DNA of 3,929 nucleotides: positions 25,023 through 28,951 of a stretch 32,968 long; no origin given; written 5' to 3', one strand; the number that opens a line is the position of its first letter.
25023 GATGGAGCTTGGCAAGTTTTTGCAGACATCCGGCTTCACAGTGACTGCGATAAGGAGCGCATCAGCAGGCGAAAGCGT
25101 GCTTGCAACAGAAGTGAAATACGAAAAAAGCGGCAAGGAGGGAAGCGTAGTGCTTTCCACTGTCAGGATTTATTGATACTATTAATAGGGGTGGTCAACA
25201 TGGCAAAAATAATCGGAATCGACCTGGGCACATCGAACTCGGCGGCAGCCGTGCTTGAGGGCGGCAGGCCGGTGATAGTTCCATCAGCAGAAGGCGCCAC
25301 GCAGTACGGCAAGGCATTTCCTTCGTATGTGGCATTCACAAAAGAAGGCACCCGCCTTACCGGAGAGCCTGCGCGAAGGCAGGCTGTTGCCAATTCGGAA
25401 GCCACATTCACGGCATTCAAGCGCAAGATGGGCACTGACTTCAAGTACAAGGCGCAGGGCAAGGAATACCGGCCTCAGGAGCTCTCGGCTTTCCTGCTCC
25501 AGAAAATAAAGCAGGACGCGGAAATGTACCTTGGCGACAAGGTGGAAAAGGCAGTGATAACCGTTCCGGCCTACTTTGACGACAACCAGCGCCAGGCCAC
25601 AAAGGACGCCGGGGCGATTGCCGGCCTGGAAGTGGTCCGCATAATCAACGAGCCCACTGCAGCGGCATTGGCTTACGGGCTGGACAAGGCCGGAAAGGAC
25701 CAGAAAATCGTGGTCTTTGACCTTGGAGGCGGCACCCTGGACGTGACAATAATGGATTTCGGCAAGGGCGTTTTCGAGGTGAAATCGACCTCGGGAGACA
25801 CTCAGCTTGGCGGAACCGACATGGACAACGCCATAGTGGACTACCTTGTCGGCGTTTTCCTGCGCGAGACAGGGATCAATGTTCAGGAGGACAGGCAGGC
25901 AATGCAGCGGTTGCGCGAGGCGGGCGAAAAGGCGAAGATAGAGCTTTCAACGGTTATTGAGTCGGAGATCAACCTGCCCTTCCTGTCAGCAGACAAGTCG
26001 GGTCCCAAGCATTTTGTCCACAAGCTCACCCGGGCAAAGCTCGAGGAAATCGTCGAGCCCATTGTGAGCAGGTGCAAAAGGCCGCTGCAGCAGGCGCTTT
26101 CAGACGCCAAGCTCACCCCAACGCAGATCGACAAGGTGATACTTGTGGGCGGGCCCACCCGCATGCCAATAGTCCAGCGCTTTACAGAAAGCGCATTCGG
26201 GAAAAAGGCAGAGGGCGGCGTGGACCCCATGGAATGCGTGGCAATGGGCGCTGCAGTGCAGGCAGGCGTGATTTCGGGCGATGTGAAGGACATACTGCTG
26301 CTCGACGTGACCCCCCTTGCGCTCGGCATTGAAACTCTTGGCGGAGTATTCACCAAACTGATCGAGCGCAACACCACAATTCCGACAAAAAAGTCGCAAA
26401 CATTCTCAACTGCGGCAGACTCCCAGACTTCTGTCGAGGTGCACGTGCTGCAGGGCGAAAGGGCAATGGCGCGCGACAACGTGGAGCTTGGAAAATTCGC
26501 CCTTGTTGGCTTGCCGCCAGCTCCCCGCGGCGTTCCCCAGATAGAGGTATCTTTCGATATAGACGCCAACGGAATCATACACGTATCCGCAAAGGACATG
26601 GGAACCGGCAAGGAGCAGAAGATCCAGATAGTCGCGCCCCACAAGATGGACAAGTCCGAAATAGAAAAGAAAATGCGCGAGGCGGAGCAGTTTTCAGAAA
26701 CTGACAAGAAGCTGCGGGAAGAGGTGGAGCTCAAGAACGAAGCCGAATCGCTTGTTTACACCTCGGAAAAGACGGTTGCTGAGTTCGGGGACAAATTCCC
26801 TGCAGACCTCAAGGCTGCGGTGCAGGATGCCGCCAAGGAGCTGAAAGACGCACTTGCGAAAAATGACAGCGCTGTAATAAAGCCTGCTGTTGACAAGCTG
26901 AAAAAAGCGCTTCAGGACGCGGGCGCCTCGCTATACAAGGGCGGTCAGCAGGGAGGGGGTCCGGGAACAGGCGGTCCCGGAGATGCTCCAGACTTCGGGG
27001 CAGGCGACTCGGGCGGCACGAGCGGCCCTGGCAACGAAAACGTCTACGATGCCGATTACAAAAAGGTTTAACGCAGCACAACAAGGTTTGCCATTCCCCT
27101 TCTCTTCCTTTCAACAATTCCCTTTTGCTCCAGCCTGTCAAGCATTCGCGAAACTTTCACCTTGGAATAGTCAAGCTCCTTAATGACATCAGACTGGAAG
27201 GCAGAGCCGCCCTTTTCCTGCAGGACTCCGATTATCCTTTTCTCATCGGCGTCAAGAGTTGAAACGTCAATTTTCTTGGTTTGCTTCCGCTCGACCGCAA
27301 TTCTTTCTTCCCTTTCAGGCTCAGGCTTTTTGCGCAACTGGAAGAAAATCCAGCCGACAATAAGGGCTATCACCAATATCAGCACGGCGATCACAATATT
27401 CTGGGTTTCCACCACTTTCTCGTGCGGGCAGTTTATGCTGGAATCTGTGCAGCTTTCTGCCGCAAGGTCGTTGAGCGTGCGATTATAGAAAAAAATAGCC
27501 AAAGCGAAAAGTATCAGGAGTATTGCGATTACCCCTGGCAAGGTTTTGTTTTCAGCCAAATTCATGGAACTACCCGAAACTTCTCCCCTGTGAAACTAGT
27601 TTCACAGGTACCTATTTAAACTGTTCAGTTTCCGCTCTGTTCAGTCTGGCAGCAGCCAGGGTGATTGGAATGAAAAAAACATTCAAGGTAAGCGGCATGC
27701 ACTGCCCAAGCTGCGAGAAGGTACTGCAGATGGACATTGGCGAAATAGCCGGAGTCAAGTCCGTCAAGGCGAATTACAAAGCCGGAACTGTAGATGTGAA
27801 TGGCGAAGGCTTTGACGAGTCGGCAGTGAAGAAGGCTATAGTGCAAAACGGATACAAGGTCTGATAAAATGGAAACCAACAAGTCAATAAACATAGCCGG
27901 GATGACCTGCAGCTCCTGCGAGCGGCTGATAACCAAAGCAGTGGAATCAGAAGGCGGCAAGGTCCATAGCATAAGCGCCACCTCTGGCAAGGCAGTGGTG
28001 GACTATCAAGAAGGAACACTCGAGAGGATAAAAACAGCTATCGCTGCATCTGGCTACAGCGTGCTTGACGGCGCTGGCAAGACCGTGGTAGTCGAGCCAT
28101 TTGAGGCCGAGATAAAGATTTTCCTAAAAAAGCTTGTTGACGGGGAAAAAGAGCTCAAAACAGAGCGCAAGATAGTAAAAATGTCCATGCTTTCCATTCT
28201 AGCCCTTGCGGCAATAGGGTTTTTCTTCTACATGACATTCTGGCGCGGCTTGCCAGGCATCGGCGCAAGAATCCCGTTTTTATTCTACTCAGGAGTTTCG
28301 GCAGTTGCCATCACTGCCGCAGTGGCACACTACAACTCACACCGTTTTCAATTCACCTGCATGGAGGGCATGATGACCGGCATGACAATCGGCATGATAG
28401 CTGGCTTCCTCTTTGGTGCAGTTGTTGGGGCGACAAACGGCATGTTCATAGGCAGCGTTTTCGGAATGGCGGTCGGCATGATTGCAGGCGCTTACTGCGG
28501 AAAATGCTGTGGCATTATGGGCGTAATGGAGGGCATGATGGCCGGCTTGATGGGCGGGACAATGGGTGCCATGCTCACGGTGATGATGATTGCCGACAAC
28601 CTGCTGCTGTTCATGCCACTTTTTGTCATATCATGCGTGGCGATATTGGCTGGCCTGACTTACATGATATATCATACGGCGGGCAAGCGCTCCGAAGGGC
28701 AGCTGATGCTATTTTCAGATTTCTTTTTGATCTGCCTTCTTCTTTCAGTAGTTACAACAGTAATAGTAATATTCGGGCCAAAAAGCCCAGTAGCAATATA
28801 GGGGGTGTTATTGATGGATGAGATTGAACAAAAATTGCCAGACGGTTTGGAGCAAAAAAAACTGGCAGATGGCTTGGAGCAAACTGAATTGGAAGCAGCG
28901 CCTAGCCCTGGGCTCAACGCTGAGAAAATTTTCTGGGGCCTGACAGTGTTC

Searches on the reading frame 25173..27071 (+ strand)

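Call 73: search_protein_families(library=pfam, proteins=[window:25173-27071:+], max_evalue=0.00001)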
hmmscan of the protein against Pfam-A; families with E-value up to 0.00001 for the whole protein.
window:25173-27071:+ (632 aa): 2 families
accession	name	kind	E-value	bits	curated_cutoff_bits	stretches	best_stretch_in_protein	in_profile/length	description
PF00012.26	HSP70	-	4e-221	735.8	20.6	1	13-588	1-598/599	Hsp70 protein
PF06723.19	MreB_Mbl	-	7.6e-18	64.9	27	1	109-361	78-316/327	MreB/Mbl protein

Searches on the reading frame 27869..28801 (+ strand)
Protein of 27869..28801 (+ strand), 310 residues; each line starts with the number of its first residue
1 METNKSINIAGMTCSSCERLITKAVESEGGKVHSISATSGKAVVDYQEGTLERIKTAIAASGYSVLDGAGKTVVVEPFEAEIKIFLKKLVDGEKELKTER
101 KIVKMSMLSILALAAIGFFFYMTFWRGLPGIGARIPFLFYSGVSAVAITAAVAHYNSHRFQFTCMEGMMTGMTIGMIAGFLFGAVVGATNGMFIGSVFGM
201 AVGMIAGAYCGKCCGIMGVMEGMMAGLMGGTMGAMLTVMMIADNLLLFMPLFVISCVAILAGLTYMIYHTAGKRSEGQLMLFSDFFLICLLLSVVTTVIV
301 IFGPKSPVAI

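Call 73: search_protein_families(library=pfam, proteins=[window:27869-28801:+], max_evalue=0.00001)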
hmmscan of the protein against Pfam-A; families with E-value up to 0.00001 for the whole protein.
window:27869-28801:+ (310 aa): 1 family
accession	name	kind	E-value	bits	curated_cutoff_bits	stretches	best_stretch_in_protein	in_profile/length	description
PF00403.32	HMA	-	4e-06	27.6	24.8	1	7-63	2-61/62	Heavy-metal-associated domain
